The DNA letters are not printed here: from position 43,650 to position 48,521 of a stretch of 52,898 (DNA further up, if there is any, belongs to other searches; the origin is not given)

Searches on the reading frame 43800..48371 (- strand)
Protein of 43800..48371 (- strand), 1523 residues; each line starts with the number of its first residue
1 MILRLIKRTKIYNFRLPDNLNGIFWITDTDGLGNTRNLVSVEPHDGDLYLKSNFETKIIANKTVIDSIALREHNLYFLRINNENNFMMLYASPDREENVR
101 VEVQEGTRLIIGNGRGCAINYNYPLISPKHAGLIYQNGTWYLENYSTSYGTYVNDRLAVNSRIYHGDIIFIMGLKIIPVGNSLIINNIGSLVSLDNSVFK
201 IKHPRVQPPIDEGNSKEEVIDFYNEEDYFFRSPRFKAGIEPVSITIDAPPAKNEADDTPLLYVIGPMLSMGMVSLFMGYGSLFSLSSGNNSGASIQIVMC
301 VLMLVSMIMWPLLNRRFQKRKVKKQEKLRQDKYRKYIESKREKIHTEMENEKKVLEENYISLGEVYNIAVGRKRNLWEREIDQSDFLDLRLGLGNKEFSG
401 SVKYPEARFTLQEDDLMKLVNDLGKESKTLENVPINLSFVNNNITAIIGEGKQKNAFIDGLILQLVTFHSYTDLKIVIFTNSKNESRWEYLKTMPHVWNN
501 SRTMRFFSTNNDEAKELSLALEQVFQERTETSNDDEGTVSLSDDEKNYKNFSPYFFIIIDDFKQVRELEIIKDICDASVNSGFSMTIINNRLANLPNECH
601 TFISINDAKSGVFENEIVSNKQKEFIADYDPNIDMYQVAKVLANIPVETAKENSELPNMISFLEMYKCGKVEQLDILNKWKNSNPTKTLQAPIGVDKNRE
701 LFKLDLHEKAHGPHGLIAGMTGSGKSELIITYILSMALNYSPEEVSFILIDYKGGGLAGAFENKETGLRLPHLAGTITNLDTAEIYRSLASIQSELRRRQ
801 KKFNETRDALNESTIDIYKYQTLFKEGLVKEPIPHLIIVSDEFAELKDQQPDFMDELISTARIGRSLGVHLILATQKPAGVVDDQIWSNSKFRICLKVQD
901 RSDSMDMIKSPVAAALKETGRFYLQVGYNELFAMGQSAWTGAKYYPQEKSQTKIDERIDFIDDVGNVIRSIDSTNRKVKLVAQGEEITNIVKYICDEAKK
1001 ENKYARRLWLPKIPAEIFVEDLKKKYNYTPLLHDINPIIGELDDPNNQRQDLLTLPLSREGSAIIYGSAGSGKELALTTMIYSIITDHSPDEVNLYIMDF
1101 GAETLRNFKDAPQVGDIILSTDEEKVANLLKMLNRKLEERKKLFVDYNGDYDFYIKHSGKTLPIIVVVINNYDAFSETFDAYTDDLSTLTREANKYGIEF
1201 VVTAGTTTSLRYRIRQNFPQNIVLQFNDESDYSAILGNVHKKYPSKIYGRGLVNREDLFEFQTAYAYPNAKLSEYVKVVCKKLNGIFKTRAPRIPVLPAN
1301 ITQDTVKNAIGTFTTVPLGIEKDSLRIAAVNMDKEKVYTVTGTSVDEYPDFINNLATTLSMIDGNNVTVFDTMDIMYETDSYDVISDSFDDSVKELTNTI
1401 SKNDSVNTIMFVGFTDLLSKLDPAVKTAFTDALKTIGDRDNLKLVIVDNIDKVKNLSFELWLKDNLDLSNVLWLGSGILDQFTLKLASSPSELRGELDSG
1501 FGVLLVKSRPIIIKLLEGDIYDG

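Call 56: search_protein_families(library=pfam, proteins=[window:43800-48371:-], max_evalue=0.00001)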
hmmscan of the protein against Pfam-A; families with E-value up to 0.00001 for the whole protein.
window:43800-48371:- (1523 aa): 2 families
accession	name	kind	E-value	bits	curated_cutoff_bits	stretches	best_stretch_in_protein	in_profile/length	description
PF01580.24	FtsK_SpoIIIE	-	8.6e-46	156.6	24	2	680-879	9-220/221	FtsK/SpoIIIE family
PF00498.31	FHA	-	2.6e-09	37.8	20.7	1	110-169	2-64/67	FHA domain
